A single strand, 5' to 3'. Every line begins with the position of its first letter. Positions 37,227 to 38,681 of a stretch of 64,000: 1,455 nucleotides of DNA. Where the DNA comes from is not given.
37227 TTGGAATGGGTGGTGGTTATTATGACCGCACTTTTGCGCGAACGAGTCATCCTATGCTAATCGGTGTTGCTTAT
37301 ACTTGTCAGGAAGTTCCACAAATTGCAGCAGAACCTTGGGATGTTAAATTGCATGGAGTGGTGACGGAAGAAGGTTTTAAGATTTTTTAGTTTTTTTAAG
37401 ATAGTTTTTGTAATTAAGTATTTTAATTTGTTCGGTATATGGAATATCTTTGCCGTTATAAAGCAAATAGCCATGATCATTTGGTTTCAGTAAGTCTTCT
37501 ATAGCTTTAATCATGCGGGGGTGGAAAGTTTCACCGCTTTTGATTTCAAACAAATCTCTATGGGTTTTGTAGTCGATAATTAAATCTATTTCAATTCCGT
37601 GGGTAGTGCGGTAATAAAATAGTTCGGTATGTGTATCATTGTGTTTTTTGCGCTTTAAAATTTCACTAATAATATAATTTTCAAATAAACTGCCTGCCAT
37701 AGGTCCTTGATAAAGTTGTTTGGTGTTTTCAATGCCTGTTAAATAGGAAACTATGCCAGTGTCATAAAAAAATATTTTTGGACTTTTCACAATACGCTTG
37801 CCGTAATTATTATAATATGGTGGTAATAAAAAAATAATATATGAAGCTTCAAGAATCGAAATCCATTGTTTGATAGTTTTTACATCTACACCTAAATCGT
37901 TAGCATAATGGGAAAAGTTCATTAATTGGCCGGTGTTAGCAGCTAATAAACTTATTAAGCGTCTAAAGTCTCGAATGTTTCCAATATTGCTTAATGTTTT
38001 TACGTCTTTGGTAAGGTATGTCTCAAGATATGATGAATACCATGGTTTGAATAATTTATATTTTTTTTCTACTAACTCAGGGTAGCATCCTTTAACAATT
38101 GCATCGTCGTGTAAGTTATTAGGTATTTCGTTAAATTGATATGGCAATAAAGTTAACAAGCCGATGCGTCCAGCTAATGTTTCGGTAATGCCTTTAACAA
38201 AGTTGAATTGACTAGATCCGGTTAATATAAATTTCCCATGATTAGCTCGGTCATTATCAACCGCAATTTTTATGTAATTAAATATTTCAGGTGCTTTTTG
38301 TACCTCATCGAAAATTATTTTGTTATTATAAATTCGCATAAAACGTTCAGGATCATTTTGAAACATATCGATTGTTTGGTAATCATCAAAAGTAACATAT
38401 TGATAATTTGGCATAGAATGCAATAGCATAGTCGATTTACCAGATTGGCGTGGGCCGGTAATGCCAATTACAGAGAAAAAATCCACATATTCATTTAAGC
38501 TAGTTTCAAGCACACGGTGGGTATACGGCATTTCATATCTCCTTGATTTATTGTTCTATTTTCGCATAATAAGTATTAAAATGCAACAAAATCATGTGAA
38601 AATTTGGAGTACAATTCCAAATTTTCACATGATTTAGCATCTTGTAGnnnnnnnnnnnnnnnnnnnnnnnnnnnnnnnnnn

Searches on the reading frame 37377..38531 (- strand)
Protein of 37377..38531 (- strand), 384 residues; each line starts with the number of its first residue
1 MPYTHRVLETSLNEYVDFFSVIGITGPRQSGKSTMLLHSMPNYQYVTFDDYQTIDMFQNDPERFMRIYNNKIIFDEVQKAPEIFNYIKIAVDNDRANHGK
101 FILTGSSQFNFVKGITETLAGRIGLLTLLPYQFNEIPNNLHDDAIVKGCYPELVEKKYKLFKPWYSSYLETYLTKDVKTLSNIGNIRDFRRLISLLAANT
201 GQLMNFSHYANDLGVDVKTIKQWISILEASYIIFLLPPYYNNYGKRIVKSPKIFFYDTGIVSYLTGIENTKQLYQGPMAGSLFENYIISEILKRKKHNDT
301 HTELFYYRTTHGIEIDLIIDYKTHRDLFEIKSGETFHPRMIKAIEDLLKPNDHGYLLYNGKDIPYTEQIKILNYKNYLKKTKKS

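Call 24: search_protein_families(library=pfam, proteins=[window:37377-38531:-], max_evalue=0.1)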
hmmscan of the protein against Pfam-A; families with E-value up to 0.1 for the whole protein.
window:37377-38531:- (384 aa): 3 families
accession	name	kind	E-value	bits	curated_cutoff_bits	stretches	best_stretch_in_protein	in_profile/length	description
PF13635.12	DUF4143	-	4.8e-47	160.1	28.1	1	175-333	2-160/160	Domain of unknown function (DUF4143)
PF13173.12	AAA_14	-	1e-26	93.9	27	1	21-136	4-128/129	AAA domain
PF01637.24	ATPase_2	-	0.034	14.4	33.2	0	19-77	20-78/225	ATPase domain predominantly from Archaea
